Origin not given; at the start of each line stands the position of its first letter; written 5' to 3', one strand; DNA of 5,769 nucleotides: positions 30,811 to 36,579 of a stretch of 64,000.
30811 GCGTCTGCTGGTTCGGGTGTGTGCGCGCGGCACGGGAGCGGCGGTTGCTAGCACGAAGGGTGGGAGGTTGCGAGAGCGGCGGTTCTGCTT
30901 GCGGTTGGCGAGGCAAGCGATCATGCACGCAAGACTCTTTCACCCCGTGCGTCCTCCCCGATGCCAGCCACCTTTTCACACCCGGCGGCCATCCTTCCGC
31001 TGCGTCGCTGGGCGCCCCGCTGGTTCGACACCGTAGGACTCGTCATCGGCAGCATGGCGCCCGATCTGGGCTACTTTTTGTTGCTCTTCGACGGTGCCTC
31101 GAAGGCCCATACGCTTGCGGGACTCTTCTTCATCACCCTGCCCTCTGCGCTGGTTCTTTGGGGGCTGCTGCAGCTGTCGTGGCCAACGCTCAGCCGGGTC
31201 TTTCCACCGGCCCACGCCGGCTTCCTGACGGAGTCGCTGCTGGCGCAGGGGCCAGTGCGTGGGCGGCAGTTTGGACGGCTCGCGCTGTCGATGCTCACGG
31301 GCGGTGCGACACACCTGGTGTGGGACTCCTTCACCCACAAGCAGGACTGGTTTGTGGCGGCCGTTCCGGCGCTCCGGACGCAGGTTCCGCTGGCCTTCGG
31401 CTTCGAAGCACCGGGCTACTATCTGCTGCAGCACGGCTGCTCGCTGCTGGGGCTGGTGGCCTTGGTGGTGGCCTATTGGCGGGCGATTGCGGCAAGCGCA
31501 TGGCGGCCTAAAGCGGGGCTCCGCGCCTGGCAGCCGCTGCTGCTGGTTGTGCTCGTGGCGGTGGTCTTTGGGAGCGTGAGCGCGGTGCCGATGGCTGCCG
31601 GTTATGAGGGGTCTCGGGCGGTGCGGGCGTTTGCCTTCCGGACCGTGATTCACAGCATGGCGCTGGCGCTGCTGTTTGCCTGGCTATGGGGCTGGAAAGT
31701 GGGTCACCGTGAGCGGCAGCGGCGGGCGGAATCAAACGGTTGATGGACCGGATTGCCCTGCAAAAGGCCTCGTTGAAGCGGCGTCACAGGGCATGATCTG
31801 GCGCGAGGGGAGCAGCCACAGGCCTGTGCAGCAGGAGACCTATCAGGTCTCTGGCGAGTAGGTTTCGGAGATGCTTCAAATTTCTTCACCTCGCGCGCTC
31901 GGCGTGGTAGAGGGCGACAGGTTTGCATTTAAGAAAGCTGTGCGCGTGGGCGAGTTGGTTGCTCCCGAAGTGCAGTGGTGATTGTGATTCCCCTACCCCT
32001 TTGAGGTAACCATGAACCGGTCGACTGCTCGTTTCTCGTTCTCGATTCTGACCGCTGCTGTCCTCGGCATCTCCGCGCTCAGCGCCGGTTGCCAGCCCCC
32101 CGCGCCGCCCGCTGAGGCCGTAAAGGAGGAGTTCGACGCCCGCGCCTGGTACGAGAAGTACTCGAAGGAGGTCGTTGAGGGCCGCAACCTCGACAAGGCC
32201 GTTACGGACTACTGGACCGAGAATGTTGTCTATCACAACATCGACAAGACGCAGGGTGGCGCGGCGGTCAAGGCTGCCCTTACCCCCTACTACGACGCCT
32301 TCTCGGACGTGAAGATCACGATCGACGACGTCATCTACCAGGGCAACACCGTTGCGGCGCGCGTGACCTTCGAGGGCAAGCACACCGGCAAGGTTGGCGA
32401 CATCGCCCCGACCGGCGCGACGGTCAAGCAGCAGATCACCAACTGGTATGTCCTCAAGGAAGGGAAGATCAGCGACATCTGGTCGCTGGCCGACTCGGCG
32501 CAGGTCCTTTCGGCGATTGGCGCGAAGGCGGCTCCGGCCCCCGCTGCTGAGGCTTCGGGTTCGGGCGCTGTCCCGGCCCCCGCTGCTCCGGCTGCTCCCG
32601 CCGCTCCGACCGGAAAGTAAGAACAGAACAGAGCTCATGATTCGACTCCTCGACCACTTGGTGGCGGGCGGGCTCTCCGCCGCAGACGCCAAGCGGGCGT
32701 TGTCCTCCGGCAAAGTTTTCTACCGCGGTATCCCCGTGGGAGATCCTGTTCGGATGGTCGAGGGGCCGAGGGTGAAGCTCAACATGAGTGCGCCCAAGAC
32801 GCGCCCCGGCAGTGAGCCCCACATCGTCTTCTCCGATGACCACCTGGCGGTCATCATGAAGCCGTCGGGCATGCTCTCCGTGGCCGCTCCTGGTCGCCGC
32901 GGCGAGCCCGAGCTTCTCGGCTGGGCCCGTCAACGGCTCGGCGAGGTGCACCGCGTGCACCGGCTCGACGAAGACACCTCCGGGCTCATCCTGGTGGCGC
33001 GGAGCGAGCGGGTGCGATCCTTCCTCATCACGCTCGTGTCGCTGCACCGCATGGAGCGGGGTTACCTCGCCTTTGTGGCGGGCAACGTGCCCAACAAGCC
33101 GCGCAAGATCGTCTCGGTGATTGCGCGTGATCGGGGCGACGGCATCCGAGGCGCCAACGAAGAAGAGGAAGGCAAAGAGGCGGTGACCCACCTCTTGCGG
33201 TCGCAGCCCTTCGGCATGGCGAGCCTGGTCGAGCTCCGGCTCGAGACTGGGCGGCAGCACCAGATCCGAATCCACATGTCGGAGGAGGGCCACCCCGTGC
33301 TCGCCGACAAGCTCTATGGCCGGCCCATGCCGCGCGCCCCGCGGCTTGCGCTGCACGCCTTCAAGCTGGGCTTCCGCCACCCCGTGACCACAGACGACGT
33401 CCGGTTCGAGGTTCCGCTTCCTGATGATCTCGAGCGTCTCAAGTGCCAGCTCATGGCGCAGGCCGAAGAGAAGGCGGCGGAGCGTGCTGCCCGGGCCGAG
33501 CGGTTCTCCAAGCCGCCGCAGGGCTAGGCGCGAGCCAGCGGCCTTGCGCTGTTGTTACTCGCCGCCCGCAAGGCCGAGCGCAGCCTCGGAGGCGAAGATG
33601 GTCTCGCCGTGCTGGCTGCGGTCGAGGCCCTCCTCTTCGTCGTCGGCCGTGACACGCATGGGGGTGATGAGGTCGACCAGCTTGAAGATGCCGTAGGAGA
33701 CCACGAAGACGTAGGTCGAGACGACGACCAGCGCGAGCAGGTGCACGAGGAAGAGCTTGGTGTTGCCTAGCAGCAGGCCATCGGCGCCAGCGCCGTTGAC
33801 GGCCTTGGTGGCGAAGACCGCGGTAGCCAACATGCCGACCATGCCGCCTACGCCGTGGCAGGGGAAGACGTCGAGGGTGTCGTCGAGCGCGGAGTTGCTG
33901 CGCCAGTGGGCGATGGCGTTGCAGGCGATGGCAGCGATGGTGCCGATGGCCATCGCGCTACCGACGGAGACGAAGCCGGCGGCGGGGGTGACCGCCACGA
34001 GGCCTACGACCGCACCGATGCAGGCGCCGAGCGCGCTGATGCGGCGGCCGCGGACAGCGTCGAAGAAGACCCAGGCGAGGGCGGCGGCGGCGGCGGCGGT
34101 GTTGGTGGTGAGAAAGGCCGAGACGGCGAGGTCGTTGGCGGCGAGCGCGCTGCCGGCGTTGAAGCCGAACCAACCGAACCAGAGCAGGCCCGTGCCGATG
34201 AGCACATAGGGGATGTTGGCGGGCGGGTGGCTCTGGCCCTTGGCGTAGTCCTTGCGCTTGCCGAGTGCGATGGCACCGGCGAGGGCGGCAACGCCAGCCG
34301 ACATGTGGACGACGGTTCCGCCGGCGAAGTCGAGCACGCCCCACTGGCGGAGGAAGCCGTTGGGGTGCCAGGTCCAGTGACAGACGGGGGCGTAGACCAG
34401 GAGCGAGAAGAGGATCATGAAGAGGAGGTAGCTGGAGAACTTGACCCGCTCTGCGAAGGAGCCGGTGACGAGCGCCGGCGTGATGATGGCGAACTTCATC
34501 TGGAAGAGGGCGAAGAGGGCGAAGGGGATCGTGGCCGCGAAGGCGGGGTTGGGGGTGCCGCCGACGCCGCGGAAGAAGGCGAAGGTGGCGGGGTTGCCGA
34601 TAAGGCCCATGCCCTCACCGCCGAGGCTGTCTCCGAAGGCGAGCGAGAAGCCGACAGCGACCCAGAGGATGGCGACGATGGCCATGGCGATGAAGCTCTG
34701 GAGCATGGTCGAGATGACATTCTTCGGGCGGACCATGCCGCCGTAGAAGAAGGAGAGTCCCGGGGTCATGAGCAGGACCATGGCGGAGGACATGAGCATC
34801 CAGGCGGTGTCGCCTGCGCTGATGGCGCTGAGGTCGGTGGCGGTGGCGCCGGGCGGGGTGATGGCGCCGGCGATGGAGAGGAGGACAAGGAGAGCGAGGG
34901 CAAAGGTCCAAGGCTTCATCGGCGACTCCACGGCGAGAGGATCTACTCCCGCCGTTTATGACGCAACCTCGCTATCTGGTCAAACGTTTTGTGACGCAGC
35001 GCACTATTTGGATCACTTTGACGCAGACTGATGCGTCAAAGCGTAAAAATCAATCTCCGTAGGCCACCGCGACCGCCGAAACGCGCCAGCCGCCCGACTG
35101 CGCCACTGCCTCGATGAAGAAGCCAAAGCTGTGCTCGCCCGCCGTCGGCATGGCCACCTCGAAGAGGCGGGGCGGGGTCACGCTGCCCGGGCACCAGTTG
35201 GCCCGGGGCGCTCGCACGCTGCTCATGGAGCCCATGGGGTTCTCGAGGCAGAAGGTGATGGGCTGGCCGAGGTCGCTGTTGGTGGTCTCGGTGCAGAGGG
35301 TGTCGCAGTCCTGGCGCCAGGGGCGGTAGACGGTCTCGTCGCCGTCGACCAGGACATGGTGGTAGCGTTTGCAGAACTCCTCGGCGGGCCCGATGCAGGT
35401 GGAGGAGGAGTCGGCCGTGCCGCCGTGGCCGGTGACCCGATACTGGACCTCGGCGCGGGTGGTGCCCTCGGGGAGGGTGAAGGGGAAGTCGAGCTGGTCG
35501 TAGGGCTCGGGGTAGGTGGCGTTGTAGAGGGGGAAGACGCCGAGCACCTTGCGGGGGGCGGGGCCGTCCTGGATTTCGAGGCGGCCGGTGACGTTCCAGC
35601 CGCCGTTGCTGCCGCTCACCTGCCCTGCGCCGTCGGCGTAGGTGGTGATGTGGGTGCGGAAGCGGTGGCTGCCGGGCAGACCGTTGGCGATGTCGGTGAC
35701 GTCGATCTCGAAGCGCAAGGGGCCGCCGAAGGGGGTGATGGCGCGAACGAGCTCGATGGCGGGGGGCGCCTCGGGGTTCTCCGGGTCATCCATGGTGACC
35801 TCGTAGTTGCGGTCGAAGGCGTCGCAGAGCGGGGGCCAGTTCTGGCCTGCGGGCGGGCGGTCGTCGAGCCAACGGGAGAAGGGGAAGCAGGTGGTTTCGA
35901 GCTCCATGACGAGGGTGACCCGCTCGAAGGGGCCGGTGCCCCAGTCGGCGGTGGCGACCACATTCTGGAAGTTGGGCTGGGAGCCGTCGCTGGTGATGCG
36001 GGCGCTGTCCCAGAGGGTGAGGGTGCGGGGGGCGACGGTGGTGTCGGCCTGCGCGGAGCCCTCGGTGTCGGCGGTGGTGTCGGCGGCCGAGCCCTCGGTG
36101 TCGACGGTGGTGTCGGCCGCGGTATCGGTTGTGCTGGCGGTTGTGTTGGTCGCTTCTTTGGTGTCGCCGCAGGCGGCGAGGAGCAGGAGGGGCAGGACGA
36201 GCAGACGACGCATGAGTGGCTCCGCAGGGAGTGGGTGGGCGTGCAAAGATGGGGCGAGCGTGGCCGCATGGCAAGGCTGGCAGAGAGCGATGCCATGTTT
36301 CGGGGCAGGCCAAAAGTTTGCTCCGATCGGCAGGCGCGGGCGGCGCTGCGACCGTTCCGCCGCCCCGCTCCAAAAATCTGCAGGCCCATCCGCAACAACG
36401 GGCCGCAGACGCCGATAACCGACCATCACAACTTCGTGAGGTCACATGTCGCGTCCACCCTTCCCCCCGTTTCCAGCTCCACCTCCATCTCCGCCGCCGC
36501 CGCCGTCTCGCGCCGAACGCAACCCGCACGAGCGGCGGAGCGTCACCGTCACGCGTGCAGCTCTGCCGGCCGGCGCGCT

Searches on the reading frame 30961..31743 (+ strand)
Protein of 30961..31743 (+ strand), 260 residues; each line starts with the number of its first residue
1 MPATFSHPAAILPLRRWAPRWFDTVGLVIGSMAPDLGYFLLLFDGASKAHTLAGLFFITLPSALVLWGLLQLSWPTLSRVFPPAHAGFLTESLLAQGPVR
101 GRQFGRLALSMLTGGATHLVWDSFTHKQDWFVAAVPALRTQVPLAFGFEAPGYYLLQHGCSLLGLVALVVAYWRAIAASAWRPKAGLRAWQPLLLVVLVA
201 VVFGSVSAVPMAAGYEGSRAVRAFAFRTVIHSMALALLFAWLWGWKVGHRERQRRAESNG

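Call 14: search_protein_families(library=pfam, proteins=[window:30961-31743:+], max_evalue=0.01)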
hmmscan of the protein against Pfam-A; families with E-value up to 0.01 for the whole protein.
window:30961-31743:+ (260 aa): 2 families
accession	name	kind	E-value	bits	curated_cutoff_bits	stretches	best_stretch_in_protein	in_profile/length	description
PF13803.12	DUF4184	-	8e-47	160.4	25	1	1-226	1-214/229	Domain of unknown function (DUF4184)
PF00882.24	Zn_dep_PLPC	-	4.4e-13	50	26.8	1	1-176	1-128/167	Zinc dependent phospholipase C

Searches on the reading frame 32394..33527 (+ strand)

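Call 14: search_protein_families(library=pfam, proteins=[window:32394-33527:+], max_evalue=0.01)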
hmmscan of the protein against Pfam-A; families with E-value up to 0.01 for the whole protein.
window:32394-33527:+ (377 aa): 1 family
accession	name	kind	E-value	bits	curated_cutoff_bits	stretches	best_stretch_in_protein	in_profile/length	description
PF00849.27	PseudoU_synth_2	-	1.2e-24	87.8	26.8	1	150-296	1-151/152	RNA pseudouridylate synthase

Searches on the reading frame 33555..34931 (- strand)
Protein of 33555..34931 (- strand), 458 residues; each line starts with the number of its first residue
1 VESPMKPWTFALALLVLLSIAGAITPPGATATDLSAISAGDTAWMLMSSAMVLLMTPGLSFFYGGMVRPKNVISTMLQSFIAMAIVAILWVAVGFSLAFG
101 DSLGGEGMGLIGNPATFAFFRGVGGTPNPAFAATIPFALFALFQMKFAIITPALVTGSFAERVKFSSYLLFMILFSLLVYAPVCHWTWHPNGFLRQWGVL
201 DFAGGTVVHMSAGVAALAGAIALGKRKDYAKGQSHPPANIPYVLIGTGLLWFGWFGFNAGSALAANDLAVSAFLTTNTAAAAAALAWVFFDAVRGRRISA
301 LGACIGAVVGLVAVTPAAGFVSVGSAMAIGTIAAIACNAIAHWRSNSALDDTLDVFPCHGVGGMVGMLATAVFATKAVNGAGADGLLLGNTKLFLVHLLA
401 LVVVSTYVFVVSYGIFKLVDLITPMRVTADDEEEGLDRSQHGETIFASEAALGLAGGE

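Call 14: search_protein_families(library=pfam, proteins=[window:33555-34931:-], max_evalue=0.01)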
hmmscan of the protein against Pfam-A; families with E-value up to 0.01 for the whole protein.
window:33555-34931:- (458 aa): 1 family
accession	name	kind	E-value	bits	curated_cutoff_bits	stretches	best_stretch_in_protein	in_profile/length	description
PF00909.26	Ammonium_transp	-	2.7e-116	389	23.2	1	43-444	1-397/399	Ammonium Transporter Family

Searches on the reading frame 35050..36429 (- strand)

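Call 14: search_protein_families(library=pfam, proteins=[window:35050-36429:-], max_evalue=0.01)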
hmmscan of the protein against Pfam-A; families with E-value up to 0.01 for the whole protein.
window:35050-36429:- (459 aa): 1 family
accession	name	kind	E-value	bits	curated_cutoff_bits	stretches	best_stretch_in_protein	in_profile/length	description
PF09113.15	N-glycanase_C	-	3.2e-18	66.3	25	1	308-453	4-138/140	Peptide-N-glycosidase F, C terminal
